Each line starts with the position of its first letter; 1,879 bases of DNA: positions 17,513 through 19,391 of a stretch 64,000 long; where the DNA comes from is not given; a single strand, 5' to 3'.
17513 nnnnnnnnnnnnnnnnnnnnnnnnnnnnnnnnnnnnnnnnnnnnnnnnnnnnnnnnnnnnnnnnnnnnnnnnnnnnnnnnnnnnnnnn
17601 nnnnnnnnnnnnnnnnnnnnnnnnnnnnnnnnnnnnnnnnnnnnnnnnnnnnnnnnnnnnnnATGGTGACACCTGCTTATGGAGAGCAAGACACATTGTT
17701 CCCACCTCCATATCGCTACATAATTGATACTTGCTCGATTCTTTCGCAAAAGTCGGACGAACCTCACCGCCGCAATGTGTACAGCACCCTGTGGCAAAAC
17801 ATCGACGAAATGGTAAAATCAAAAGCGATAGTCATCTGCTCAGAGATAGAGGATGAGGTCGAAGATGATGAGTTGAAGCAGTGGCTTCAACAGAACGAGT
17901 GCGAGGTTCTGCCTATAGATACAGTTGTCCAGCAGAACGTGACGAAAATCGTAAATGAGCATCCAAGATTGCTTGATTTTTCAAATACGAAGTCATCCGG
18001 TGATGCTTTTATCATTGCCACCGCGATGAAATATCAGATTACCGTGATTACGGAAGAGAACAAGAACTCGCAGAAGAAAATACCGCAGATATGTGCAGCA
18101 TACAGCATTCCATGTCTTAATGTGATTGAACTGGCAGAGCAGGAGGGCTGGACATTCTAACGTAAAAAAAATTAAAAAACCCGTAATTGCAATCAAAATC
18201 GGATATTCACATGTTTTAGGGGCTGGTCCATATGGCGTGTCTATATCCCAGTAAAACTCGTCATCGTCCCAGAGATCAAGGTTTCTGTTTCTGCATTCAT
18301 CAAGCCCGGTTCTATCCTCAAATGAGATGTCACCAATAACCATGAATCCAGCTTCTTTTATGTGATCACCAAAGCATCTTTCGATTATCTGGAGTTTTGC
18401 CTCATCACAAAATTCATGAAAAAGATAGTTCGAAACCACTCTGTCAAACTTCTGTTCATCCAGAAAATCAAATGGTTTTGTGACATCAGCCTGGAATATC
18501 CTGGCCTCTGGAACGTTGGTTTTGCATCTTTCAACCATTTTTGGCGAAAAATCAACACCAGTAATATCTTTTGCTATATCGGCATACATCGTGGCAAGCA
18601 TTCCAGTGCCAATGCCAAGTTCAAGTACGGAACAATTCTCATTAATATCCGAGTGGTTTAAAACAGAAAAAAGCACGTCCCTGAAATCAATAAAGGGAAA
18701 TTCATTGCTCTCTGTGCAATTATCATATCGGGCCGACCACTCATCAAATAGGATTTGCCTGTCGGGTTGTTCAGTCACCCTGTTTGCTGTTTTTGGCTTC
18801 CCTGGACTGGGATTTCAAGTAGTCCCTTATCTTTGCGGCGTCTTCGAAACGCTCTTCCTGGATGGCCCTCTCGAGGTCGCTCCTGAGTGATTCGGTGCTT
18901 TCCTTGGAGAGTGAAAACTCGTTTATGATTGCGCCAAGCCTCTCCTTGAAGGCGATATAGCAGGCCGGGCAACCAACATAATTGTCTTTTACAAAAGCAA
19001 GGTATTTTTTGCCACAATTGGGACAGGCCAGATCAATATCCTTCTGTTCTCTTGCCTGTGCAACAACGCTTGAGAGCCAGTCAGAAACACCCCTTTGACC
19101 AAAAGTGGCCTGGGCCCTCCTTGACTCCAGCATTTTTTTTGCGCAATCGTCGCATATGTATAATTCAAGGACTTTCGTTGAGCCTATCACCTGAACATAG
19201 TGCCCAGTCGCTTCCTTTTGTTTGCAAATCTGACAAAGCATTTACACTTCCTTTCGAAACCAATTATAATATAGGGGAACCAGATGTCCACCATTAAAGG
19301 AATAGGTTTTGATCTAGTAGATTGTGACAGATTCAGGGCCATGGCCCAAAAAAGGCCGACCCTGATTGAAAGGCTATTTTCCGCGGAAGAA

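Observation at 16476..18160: Xre-ImmA/IrrE peptidase + DUF4411 PIN islet after tRNA-Arg: candidate toxin-antitoxin/antiphage system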

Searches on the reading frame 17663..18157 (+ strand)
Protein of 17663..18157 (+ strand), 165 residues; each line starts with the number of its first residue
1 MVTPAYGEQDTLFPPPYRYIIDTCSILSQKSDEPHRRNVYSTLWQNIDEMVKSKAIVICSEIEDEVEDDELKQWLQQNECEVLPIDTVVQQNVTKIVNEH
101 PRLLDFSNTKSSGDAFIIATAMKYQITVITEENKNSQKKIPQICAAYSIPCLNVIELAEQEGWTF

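Call 4: search_protein_families(library=pfam, proteins=[window:17663-18157:+], max_evalue=0.01)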
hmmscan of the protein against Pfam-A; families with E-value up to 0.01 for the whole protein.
window:17663-18157:+ (165 aa): 3 families
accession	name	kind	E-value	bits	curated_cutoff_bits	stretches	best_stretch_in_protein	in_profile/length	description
PF14367.12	DUF4411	-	3.3e-25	89.2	23.5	1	19-165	1-159/159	Domain of unknown function (DUF4411)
PF01850.27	PIN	-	6e-08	33.8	23.6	1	20-134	2-113/120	PIN domain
PF16289.11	PIN_12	-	0.00069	20.5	32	1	47-124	74-155/172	PIN domain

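Call 5: search_protein_families(library=padloc, proteins=[window:17663-18157:+], max_evalue=0.1)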
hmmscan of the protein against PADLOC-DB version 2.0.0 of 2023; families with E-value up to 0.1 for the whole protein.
window:17663-18157:+ (165 aa): 3 families
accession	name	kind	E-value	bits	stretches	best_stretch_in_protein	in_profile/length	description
PDLC04394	PDC-M07B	-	0.0069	14.7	1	15-125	44-128/154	-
PDLC04395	PDC-M07B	-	0.0089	14.1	1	11-77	40-103/161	-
PDLC04398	PDC-M07B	-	0.029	12.5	0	16-77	14-72/127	-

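Call 6: search_protein_families(library=ncbifam, proteins=[window:17663-18157:+], max_evalue=0.1)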
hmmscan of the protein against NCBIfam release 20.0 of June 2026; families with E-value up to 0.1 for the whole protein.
window:17663-18157:+ (165 aa): 2 families
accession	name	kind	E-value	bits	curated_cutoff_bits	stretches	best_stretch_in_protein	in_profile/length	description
TIGR03596.1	GTPase_YlqF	equivalog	0.014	14.7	208.2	1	37-110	32-108/276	ribosome biogenesis GTPase YlqF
NF008955.0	PRK12297.1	equivalog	0.048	12.6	406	1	38-117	261-341/429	GTPase ObgE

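Call 15: search_solved_structures(query=window:17663-18157:+, max_evalue=0.1, show_alignments=3)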
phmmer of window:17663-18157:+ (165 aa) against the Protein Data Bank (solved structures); distinct sequences matched with E-value up to 0.1: 24.
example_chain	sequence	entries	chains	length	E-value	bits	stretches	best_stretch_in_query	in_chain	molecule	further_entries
9vzy_D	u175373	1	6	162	6.1e-19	71.7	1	19-165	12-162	DUF4411 family protein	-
9vzz_A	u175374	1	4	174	7.6e-18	68.1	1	19-165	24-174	DUF4411 family protein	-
3bfi_A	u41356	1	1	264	0.012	18.7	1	3-83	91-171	Thymidylate synthase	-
1ffl_A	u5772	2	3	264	0.012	18.7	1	3-83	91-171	THYMIDYLATE SYNTHASE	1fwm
6cdz_A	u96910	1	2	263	0.012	18.7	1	3-83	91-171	Thymidylate synthase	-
2tsc_A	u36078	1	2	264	0.012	18.7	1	3-83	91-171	THYMIDYLATE SYNTHASE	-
2vet_A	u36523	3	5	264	0.012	18.7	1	3-83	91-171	THYMIDYLATE SYNTHASE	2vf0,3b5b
1qqq_A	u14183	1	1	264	0.013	18.7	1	3-83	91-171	THYMIDYLATE SYNTHASE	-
1aob_A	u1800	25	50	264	0.013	18.7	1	3-83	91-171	THYMIDYLATE SYNTHASE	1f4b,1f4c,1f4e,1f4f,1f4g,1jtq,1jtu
1zpr_A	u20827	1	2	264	0.013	18.7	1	3-83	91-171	THYMIDYLATE SYNTHASE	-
1an5_A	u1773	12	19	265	0.013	18.7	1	3-83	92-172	THYMIDYLATE SYNTHASE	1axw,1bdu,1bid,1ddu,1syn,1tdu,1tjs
1kzj_A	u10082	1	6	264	0.013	18.7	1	3-83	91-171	Thymidylate synthase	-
2g8x_A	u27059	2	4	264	0.013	18.6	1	3-83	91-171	thymidylate synthase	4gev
1bq1_A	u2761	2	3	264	0.013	18.6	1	3-83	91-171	THYMIDYLATE SYNTHASE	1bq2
1evf_A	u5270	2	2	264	0.017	18.2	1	3-83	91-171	THYMIDYLATE SYNTHASE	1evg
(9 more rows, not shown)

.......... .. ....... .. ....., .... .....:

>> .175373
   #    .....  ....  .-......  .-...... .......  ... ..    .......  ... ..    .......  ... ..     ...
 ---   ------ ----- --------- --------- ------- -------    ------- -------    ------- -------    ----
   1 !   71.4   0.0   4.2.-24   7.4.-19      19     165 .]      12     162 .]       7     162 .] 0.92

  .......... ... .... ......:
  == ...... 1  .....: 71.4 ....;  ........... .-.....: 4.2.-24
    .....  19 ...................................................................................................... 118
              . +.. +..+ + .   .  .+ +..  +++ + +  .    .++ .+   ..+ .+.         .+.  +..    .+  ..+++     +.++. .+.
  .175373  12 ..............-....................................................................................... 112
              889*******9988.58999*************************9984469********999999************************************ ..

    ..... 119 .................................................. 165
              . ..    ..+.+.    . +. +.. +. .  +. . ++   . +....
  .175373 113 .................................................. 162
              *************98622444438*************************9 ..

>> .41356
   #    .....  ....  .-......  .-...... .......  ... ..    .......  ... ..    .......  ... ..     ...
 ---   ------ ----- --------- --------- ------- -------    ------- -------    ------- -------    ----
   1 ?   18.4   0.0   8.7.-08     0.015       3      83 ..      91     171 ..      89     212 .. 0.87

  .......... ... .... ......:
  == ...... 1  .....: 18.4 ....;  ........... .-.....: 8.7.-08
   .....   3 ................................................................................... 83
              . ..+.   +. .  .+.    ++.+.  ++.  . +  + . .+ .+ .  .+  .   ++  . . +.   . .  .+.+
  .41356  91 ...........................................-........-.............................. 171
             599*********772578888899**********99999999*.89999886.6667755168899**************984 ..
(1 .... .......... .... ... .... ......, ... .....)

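Call 65: search_protein_representatives(protein=window:17663-18157:+)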
Query: 165 residues. Proteins with E-value up to 0.001 (for the whole library): 1549; up to 1e-10: 410; up to 1e-30: 15. The best 150 are listed.
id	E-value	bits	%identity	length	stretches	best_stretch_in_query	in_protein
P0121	1.3e-47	177.9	51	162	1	14-165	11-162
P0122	6.9e-43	162.5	51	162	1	10-165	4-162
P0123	2.0e-42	161.0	49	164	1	14-165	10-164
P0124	8.9e-42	158.9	74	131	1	1-104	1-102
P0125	3.6e-41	157.0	76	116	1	41-140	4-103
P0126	2.7e-39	150.9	47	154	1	16-165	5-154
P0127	5.8e-38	146.5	44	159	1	8-165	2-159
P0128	1.3e-37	145.4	46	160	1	8-165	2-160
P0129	4.0e-35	137.3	56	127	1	42-165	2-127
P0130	6.1e-35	136.7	56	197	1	54-165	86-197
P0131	7.0e-34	133.3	44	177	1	8-165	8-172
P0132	2.0e-32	128.5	50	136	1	17-142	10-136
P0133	3.2e-32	127.9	54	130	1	61-165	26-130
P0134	2.3e-31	125.1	54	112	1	56-165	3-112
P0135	2.5e-31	125.0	54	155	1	56-165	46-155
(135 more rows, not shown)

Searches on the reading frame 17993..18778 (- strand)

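Call 4: search_protein_families(library=pfam, proteins=[window:17993-18778:-], max_evalue=0.01)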
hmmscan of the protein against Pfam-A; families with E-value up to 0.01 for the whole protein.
window:17993-18778:- (261 aa): 11 families
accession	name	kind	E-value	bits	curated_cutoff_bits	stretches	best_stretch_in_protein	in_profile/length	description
PF13649.12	Methyltransf_25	-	6.4e-14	52.8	27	1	51-135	1-89/97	Methyltransferase domain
PF08241.18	Methyltransf_11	-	1.6e-12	48.4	21.2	1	52-126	1-74/95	Methyltransferase domain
PF13847.12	Methyltransf_31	-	9e-10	38.8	27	1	46-152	2-113/145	Methyltransferase domain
PF08242.18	Methyltransf_12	-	1.7e-08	35.5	30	1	52-144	1-96/98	Methyltransferase domain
PF13489.12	Methyltransf_23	-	4e-06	27.1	27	1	46-148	21-116/164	Methyltransferase domain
PF05175.20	MTS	-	5.2e-06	26.7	23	1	36-134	23-121/170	Methyltransferase small domain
PF06325.19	PrmA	-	2.1e-05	24.6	22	1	45-121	159-237/296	Ribosomal protein L11 methyltransferase (PrmA)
PF00398.26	RrnaAD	-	4e-05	23.3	24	1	29-100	12-86/263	Ribosomal RNA adenine dimethylase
PF05401.17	NodS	-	0.0017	18.7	24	1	47-127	43-123/201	Nodulation protein S (NodS)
PF02353.26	CMAS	-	0.0024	17.7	27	1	41-159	56-175/273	Mycolic acid cyclopropane synthetase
PF01135.25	PCMT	-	0.0036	17.5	20.3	1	41-92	67-121/210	Protein-L-isoaspartate(D-aspartate) O-methyltransferase (PCMT)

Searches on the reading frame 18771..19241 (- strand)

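Call 4: search_protein_families(library=pfam, proteins=[window:18771-19241:-], max_evalue=0.01)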
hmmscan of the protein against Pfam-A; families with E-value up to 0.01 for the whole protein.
window:18771-19241:- (156 aa): 1 family
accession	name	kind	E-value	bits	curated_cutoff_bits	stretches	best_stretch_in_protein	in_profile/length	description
PF02151.25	UVR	-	2.1e-07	30.9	21.5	1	113-143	1-31/36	UvrB/uvrC motif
